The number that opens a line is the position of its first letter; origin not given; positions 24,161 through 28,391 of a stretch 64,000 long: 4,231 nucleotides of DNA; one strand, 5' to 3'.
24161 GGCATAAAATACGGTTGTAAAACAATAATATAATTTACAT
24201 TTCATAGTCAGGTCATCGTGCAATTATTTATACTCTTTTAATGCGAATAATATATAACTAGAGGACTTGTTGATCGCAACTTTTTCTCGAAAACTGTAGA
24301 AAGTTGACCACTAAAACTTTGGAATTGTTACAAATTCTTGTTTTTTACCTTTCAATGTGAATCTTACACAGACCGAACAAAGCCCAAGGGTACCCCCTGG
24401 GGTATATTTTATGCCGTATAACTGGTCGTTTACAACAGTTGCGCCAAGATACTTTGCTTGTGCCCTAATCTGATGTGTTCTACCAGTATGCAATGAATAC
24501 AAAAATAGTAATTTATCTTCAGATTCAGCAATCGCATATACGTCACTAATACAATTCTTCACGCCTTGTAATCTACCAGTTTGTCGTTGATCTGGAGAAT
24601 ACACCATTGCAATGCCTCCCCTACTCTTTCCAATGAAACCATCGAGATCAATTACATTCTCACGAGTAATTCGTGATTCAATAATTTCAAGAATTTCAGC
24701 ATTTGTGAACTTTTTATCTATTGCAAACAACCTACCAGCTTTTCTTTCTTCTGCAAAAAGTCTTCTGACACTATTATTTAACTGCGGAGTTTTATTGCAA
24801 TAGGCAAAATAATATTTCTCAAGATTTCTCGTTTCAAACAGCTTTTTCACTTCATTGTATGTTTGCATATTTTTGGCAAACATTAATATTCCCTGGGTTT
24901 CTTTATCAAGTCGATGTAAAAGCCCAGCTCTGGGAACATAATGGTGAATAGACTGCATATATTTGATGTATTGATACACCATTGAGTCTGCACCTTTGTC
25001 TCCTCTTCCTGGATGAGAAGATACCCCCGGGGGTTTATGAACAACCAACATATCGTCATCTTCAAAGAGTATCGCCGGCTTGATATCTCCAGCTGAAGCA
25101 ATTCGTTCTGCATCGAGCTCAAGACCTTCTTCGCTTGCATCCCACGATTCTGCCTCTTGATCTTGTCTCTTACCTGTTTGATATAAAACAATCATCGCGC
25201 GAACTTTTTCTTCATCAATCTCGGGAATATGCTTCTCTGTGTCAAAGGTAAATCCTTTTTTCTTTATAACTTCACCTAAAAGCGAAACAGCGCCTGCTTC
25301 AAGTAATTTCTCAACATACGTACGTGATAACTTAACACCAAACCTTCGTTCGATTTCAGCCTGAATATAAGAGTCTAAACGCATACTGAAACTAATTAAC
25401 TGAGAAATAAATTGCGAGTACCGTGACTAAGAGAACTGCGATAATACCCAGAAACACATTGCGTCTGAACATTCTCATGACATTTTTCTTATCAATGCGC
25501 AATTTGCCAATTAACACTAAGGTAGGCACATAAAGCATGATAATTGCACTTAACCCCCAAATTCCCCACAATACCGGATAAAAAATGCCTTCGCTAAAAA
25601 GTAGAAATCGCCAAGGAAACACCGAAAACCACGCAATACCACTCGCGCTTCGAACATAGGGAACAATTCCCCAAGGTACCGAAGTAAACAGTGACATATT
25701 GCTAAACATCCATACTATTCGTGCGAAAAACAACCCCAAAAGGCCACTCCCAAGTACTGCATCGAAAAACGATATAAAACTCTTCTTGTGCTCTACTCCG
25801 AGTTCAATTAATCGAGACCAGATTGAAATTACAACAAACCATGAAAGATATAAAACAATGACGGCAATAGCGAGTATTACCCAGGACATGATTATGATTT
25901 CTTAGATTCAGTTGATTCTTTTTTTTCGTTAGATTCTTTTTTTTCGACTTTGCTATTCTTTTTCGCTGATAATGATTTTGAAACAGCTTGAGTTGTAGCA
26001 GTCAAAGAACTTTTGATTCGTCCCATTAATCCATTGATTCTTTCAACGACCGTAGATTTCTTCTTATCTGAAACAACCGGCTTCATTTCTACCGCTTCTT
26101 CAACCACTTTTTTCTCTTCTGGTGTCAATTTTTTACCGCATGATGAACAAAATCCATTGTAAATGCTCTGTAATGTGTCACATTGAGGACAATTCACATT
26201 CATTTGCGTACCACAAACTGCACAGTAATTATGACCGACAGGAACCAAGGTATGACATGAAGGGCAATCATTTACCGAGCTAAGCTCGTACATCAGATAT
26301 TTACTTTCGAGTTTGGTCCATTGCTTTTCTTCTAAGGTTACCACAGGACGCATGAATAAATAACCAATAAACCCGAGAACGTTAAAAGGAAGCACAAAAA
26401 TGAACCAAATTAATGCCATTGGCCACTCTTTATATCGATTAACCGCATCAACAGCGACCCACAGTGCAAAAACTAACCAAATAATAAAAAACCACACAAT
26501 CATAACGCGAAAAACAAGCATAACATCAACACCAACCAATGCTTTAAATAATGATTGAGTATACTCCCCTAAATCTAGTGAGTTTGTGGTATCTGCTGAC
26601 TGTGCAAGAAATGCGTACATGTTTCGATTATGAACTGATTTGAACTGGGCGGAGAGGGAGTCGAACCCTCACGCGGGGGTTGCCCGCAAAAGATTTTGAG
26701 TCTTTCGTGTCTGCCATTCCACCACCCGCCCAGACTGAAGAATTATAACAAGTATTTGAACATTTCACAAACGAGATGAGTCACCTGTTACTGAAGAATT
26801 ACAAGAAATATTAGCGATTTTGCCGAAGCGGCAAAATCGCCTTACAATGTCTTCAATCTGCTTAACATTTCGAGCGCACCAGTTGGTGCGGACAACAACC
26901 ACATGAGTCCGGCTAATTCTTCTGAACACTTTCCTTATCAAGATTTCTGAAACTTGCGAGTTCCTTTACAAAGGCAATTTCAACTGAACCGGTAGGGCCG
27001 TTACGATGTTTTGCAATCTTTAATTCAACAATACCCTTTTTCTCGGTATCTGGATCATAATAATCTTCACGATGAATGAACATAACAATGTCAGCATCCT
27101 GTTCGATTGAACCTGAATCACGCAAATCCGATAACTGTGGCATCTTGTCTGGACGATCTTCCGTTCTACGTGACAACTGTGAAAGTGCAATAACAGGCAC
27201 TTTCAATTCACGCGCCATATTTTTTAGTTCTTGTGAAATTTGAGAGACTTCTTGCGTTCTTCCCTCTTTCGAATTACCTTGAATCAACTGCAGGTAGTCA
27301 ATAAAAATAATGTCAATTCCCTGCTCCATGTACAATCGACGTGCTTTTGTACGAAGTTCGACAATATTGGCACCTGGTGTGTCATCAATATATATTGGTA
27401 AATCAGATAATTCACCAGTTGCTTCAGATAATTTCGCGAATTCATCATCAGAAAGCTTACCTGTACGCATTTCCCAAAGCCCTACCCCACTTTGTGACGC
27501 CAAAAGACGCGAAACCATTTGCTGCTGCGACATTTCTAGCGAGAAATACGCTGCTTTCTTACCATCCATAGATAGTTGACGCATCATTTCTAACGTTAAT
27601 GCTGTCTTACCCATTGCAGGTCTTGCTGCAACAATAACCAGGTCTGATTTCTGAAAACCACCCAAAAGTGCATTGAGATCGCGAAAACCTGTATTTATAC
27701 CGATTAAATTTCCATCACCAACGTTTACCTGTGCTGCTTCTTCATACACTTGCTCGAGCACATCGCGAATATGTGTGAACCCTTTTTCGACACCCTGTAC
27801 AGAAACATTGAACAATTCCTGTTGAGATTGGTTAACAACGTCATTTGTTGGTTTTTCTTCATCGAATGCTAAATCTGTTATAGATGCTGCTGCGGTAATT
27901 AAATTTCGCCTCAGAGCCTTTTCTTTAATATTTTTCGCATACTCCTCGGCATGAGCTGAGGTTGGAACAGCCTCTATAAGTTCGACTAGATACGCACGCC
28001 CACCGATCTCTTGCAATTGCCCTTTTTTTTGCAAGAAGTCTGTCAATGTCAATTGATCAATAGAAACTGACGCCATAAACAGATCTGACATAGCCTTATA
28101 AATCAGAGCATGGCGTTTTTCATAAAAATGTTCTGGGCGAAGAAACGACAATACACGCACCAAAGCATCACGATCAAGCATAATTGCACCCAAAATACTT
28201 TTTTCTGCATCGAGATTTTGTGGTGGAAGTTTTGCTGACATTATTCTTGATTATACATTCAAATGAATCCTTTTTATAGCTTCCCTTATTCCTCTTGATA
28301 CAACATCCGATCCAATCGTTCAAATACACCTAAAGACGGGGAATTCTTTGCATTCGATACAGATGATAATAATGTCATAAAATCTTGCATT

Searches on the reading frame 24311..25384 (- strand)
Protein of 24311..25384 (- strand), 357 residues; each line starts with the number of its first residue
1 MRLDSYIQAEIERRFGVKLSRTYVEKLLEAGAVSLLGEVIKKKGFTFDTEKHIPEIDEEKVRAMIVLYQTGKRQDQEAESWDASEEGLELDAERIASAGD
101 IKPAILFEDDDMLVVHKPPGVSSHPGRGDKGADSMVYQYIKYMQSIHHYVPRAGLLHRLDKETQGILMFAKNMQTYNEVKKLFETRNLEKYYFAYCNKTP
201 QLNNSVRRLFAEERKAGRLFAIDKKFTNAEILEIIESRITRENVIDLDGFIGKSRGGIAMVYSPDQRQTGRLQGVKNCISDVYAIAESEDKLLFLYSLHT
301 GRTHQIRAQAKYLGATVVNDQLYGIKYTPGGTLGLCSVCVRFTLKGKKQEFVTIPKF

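Call 21: search_protein_families(library=pfam, proteins=[window:24311-25384:-], max_evalue=0.001)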
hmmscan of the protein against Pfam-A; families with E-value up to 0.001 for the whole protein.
window:24311-25384:- (357 aa): 1 family
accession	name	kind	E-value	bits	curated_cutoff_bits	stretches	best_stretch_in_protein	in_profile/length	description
PF00849.27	PseudoU_synth_2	-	7.8e-24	85.1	26.8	1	111-310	1-150/152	RNA pseudouridylate synthase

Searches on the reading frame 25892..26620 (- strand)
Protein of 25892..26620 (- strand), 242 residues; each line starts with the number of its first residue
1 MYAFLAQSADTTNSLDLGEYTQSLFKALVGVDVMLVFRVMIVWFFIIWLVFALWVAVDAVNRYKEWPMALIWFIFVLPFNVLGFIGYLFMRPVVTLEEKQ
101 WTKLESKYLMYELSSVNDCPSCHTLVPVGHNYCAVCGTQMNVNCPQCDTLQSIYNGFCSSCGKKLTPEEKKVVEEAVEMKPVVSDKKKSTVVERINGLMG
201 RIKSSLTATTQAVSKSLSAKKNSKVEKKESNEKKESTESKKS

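Call 22: search_protein_families(library=pfam, proteins=[window:25892-26620:-], max_evalue=0.001)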
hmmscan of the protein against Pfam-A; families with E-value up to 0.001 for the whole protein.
window:25892-26620:- (242 aa): 5 families
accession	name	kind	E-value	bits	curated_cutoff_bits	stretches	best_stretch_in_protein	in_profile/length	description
PF12773.13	DZR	-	8.3e-08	32.7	27.3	1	119-162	1-45/45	Double zinc ribbon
PF17032.10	Zn_ribbon_15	-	3.5e-06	28.1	28.9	1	88-137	23-73/73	zinc-ribbon family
PF13240.11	Zn_Ribbon_1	-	5.8e-05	23.2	25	0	119-139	2-22/23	zinc-ribbon domain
PF13396.11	PLDc_N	-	0.00021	21.6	23.3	1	50-91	1-41/42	Phospholipase_D-nuclease N-terminal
PF18912.6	DZR_2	-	0.00045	20.4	27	0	119-140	24-46/56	Double zinc ribbon domain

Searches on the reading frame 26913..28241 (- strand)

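Call 22: search_protein_families(library=pfam, proteins=[window:26913-28241:-], max_evalue=0.001)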
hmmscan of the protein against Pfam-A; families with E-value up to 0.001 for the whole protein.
window:26913-28241:- (442 aa): 5 families
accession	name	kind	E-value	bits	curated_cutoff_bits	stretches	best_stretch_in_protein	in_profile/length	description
PF03796.21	DnaB_C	-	5.7e-104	347.5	27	1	181-433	1-255/255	DnaB-like helicase C terminal domain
PF00772.26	DnaB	-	3.6e-34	117.3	23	1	6-107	2-103/103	DnaB-like helicase N terminal domain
PF13481.12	AAA_25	-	1.5e-13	51.3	27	1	182-357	15-191/195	AAA domain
PF06745.19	ATPase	-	0.0001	22.2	26.6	1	183-356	2-164/231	KaiC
PF20307.4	divDNAB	-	0.00011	21.5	26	0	156-225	34-103/356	Divergent DnaB-like ATPase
